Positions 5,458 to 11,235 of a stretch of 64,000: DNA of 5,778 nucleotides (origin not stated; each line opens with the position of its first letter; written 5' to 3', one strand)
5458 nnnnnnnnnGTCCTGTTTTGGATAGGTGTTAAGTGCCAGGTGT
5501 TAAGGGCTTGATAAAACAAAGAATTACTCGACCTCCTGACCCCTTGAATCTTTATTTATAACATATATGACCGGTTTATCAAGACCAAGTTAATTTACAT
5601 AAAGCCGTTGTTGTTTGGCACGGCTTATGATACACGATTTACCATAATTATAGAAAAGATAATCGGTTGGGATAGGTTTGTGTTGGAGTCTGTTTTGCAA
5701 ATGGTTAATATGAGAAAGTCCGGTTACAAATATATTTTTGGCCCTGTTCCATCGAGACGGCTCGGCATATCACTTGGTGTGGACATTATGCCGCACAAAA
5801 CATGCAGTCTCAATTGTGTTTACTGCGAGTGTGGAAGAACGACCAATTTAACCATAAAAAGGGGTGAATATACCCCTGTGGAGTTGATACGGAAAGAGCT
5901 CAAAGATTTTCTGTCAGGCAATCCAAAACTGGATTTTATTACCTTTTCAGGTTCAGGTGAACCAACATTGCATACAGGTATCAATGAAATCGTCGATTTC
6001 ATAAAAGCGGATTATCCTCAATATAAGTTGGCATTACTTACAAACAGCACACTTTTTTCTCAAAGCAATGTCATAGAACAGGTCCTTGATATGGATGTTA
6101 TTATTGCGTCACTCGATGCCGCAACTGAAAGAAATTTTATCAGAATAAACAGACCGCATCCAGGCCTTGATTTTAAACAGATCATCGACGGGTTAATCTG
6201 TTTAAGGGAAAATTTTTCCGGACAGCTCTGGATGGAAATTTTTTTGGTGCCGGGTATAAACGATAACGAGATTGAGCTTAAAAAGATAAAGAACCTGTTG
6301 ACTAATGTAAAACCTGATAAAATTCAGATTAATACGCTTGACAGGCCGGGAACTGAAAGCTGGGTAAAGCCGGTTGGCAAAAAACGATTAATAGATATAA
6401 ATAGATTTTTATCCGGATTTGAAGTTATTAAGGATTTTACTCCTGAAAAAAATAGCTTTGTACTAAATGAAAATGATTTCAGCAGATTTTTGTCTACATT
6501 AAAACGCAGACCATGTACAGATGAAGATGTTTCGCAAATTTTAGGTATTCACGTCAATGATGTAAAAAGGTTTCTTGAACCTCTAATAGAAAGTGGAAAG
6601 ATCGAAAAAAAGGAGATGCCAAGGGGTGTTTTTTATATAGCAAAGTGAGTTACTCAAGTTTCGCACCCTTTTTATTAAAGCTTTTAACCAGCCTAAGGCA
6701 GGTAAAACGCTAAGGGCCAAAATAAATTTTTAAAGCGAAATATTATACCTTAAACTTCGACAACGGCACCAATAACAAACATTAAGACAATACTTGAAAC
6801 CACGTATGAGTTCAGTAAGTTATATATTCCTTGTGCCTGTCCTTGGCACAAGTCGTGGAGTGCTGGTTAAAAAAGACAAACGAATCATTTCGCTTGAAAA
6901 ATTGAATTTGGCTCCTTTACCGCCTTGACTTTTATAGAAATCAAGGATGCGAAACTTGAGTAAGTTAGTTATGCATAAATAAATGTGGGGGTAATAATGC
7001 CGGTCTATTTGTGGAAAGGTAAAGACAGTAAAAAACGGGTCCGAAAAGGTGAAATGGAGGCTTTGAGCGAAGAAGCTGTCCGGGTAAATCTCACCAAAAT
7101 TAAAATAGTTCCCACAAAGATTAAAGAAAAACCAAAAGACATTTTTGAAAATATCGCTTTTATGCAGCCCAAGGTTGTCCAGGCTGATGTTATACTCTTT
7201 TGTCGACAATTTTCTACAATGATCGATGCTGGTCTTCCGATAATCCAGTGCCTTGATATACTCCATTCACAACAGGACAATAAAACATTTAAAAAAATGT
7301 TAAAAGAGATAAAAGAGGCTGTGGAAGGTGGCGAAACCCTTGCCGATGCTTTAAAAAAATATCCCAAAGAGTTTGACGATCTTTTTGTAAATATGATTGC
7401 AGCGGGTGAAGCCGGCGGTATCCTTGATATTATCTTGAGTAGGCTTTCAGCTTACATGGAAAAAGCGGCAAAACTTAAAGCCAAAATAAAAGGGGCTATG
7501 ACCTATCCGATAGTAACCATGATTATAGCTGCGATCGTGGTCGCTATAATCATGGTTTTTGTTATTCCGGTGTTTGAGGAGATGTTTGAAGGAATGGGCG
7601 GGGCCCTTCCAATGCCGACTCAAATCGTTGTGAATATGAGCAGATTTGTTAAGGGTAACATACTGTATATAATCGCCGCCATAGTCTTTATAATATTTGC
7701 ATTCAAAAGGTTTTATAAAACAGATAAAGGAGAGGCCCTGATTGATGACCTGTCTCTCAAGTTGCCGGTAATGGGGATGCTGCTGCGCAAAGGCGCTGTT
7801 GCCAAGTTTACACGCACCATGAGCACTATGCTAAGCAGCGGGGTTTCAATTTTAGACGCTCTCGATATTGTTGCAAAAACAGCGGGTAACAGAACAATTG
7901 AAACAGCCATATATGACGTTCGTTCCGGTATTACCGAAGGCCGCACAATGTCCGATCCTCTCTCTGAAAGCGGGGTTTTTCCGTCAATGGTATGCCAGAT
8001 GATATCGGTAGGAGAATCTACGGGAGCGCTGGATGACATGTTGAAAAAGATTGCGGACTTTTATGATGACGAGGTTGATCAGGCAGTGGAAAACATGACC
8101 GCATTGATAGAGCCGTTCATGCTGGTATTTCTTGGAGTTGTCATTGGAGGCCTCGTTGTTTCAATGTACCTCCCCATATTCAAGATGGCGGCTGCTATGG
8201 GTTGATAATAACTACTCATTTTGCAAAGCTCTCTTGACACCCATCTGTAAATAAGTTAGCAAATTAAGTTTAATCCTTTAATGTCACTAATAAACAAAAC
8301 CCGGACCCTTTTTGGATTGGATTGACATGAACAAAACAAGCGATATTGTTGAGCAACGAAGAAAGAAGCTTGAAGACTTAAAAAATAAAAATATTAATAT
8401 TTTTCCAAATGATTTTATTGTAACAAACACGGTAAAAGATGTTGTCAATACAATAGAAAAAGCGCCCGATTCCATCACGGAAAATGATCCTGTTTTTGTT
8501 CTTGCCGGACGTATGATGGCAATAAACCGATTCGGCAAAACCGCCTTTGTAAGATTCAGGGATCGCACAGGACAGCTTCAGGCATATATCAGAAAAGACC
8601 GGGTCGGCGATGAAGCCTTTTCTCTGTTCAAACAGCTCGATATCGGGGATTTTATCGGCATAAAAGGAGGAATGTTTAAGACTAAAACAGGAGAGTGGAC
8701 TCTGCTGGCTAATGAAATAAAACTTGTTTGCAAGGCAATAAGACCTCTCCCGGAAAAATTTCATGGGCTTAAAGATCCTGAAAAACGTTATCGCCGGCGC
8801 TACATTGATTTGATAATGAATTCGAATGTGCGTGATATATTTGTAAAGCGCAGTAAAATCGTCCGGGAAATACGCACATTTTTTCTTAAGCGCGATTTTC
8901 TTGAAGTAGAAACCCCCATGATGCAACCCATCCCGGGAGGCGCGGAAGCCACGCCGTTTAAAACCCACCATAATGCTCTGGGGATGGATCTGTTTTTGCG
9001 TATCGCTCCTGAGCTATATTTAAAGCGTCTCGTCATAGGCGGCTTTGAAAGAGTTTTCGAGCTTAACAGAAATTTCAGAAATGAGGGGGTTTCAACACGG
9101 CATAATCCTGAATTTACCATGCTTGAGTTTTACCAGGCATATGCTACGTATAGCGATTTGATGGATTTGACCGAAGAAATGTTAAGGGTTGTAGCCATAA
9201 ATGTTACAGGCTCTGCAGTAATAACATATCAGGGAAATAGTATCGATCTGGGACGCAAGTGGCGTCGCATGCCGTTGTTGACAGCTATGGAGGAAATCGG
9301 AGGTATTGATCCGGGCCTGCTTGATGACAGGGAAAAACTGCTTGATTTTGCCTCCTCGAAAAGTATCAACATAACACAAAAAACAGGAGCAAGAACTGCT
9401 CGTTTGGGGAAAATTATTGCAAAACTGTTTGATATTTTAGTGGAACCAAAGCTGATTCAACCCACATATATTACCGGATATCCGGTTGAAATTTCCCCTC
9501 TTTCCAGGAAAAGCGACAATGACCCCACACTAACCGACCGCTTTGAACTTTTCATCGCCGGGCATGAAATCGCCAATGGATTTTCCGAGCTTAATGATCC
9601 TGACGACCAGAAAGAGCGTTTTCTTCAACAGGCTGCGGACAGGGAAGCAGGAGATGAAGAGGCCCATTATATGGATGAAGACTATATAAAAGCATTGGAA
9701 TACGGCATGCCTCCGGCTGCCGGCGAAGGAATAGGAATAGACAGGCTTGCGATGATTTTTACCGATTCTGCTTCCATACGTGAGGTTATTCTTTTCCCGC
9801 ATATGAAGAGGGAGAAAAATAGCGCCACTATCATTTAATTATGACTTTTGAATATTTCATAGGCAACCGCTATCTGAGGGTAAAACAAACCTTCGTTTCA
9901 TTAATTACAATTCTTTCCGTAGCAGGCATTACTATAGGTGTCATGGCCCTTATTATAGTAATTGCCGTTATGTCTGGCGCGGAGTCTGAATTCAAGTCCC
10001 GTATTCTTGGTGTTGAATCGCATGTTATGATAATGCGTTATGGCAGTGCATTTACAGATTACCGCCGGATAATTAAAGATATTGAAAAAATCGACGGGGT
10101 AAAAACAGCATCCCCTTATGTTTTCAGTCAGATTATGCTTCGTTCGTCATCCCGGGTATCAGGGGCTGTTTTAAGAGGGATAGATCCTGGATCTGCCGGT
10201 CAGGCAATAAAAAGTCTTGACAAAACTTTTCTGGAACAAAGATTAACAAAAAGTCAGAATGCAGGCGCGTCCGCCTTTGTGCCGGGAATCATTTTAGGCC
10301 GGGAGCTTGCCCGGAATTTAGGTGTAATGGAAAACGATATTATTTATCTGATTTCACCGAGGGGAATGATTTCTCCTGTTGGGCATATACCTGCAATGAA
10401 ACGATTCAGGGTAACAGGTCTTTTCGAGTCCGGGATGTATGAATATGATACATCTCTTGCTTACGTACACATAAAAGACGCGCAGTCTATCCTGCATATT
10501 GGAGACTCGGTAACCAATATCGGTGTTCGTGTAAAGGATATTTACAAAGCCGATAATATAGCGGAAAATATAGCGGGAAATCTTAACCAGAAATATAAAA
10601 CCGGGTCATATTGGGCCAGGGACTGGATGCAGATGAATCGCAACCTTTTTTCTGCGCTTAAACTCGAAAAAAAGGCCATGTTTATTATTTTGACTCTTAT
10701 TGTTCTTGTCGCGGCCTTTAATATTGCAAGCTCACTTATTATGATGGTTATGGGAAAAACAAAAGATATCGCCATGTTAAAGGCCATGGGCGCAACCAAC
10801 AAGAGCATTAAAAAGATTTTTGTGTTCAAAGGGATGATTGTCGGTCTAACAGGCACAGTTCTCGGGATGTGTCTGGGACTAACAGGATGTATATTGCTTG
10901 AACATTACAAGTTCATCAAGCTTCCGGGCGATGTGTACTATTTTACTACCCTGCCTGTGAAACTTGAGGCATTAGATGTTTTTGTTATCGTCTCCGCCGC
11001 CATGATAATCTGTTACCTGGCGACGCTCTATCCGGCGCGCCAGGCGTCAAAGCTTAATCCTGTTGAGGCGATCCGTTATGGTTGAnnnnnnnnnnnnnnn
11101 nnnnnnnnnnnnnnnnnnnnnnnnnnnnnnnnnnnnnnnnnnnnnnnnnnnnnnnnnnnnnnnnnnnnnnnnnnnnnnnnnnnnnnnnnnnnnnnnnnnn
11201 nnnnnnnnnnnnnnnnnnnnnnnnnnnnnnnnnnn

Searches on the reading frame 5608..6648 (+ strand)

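Call 39: search_protein_families(library=pfam, proteins=[window:5608-6648:+], max_evalue=0.00001)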
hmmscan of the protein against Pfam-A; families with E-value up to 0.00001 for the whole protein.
window:5608-6648:+ (346 aa): 1 family
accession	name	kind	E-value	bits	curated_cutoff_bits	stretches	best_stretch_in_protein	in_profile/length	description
PF04055.27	Radical_SAM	-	2.1e-17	64.2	29.5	1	63-223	4-160/166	Radical SAM superfamily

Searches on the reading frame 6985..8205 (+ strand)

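Call 39: search_protein_families(library=pfam, proteins=[window:6985-8205:+], max_evalue=0.00001)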
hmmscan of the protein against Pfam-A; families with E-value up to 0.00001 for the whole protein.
window:6985-8205:+ (406 aa): 1 family
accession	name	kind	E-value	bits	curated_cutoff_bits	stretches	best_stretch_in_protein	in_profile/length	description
PF00482.28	T2SSF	-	1.8e-71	238.3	25.2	2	72-195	1-125/125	Type II secretion system (T2SS), protein F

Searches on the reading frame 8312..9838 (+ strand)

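Call 39: search_protein_families(library=pfam, proteins=[window:8312-9838:+], max_evalue=0.00001)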
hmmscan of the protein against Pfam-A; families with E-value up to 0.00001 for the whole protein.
window:8312-9838:+ (508 aa): 2 families
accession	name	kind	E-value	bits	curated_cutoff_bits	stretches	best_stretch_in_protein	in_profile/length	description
PF00152.25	tRNA-synt_2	-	4.6e-92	308.8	25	1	156-499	2-308/308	tRNA synthetases class II (D, K and N)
PF01336.31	tRNA_anti-codon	-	1.4e-14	54.2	27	1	63-138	2-74/75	OB-fold nucleic acid binding domain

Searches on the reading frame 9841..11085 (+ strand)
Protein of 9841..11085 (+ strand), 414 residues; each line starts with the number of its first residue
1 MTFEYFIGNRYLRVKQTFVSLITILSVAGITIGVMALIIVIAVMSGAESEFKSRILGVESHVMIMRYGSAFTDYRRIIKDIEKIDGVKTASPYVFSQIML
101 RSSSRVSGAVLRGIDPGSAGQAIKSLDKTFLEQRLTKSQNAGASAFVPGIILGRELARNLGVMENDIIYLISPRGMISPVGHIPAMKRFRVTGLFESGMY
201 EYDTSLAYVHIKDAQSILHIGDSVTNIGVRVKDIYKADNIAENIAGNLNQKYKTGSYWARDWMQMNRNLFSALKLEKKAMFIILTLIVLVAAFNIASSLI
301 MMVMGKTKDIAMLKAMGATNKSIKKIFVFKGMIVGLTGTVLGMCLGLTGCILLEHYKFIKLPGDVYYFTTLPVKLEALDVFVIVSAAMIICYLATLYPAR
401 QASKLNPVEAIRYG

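Call 39: search_protein_families(library=pfam, proteins=[window:9841-11085:+], max_evalue=0.00001)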
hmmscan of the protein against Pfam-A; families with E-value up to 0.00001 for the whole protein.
window:9841-11085:+ (414 aa): 2 families
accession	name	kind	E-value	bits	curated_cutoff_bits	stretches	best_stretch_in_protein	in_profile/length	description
PF12704.14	MacB_PCD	-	8.1e-17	62.6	27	1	23-244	1-204/207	MacB-like periplasmic core domain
PF02687.27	FtsX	-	3.4e-16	59.8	25.5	1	282-407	2-120/120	FtsX-like permease C-terminal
